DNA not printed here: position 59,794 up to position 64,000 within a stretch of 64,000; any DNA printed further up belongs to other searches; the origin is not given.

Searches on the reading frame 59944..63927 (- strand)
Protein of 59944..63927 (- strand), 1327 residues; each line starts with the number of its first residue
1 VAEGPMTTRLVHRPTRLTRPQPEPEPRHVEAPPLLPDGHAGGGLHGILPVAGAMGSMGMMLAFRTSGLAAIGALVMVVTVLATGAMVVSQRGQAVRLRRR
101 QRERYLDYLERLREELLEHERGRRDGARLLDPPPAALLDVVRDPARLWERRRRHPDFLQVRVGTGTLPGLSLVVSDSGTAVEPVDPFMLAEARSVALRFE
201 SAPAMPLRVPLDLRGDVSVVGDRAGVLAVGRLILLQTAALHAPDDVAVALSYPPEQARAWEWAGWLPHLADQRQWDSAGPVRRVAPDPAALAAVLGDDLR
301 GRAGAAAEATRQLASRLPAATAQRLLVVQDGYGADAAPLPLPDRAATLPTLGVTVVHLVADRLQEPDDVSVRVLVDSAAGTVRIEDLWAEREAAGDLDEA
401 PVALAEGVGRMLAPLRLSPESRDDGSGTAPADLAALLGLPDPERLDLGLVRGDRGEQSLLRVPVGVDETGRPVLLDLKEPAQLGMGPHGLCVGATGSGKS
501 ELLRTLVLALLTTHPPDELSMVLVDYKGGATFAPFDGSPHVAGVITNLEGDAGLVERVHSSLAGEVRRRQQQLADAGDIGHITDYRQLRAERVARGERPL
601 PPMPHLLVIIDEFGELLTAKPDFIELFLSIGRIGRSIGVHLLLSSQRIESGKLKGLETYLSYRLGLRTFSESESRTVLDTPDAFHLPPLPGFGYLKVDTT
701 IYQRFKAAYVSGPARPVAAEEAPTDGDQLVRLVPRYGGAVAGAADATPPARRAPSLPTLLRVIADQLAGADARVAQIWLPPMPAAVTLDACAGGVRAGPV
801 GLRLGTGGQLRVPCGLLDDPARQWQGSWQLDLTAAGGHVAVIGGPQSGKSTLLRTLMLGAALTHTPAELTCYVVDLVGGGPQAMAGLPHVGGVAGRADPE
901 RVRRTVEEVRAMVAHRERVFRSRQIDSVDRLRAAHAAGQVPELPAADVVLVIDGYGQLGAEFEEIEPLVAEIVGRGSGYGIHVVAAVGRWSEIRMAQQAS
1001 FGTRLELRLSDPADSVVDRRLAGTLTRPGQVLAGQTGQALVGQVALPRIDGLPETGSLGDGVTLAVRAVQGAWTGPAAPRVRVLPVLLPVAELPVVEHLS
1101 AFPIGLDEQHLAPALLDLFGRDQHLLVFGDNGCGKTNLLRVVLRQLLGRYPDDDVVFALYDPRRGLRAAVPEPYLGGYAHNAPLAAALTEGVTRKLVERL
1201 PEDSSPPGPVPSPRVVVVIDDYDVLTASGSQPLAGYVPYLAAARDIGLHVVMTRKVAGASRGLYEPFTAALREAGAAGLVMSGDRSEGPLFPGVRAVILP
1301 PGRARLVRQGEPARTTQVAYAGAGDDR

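Call 14: search_protein_families(library=ncbifam, proteins=[window:59944-63927:-], max_evalue=0.01)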
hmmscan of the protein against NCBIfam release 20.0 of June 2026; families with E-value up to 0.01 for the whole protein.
window:59944-63927:- (1327 aa): 18 families
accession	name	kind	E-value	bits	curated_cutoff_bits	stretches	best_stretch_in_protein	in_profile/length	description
TIGR03924.1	T7SS_EccC_a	equivalog_domain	2.8e-218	727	509.15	2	29-713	1-672/673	type VII secretion protein EccCa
TIGR03925.1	T7SS_EccC_b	equivalog_domain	1.5e-202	673.8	346.55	2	758-1319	1-564/564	type VII secretion protein EccCb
TIGR03928.1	T7_EssCb_Firm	equivalog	5.2e-141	471.6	778.4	1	12-1280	7-1256/1296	type VII secretion protein EssC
NF007615.0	PRK10263.1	equivalog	1.5e-12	46.1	1566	1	455-710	985-1248/1355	DNA translocase FtsK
NF041214.1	plasmid_TraB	equivalog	2.1e-08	33.1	800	1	464-648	225-388/639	plasmid transfer protein TraB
TIGR00929.1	VirB4_CagE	subfamily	3e-05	22.4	643.1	0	836-857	437-458/792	VirB4 family type IV secretion/conjugal transfer ATPase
NF041017.1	DNA_import_CedB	equivalog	3.6e-05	22.6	700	0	486-528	275-314/590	DNA import protein CedB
NF000355.4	ribo_prot_ABC_F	equivalog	4.6e-05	22.5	380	0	1121-1146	338-363/499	ribosomal protection-like ABC-F family protein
TIGR01189.1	ccmA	equivalog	4.9e-05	23.1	131.6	0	1123-1142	27-46/198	heme ABC exporter ATP-binding protein CcmA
NF010068.0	PRK13548.1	equivalog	0.00022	20.4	261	0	830-857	24-52/261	heme ABC transporter ATP-binding protein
NF007606.0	PRK10253.1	equivalog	0.0011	18.5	497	0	833-857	29-54/266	iron-enterobactin ABC transporter ATP-binding protein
NF010061.0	PRK13538.1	equivalog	0.0032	17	195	0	1124-1142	33-51/211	cytochrome c biogenesis heme-transporting ATPase CcmA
NF008420.0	PRK11247.1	equivalog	0.004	16.4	395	0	830-856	31-58/257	aliphatic sulfonates ABC transporter ATP-binding protein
NF040873.1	AztA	equivalog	0.0053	16.3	220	0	835-856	17-38/191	zinc ABC transporter ATP-binding protein AztA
TIGR03743.1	SXT_TraD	subfamily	0.0058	15.1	366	0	1113-1149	166-202/636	conjugative transfer system coupling protein TraD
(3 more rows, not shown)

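Call 15: search_protein_families(library=pfam, proteins=[window:59944-63927:-], max_evalue=0.01)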
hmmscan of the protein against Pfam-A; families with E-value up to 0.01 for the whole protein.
window:59944-63927:- (1327 aa): 19 families
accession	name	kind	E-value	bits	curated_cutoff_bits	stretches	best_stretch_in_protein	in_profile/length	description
PF01580.24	FtsK_SpoIIIE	-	2.9e-72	243.2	24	2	831-1031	34-204/221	FtsK/SpoIIIE family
PF13401.12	AAA_22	-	8e-13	49.3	27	1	488-645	7-122/130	AAA domain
PF13191.12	AAA_16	-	8.5e-12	46.3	32.6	2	474-630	12-158/167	AAA ATPase domain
PF05729.18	NACHT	-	1.5e-08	35.1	26.7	0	1125-1160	3-39/167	NACHT domain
PF00005.33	ABC_tran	-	1.7e-07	32.4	25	0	1121-1146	10-35/137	ABC transporter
PF20703.3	nSTAND1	-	6.3e-07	29.8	27.1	0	490-621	37-132/379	Novel STAND NTPase 1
PF01935.23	DUF87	-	1.1e-06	29.3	23.2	0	1122-1147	23-48/220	Helicase HerA, central domain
PF13555.12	AAA_29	-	1.2e-06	28.6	27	0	830-859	17-48/61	P-loop containing region of AAA domain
PF20720.3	nSTAND3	-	9.7e-05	22.5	27.2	0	1119-1149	14-44/155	Novel STAND NTPase 3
PF13481.12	AAA_25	-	0.00029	21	27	0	831-863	28-59/195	AAA domain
PF01637.24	ATPase_2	-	0.00051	20.3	33.2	0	1121-1157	19-53/225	ATPase domain predominantly from Archaea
PF13304.12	AAA_21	-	0.00069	20.2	27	0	1127-1190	4-64/304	AAA domain, putative AbiEii toxin, Type IV TA system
PF00910.28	RNA_helicase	-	0.0017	19.2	21.5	0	1126-1150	2-26/105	RNA helicase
PF02456.21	Adeno_IVa2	-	0.0027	17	21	0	489-517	90-118/370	Adenovirus IVa2 protein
PF13245.12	AAA_19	-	0.0029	18.2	25.1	0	837-860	12-35/134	AAA domain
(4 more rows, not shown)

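Call 104: find_encoding_contigs(protein=window:59944-63912:-, flank=10000, max_places=2)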
Protein window:59944-63912:- (1322 aa): no gene with exactly this product is on record in the collection.
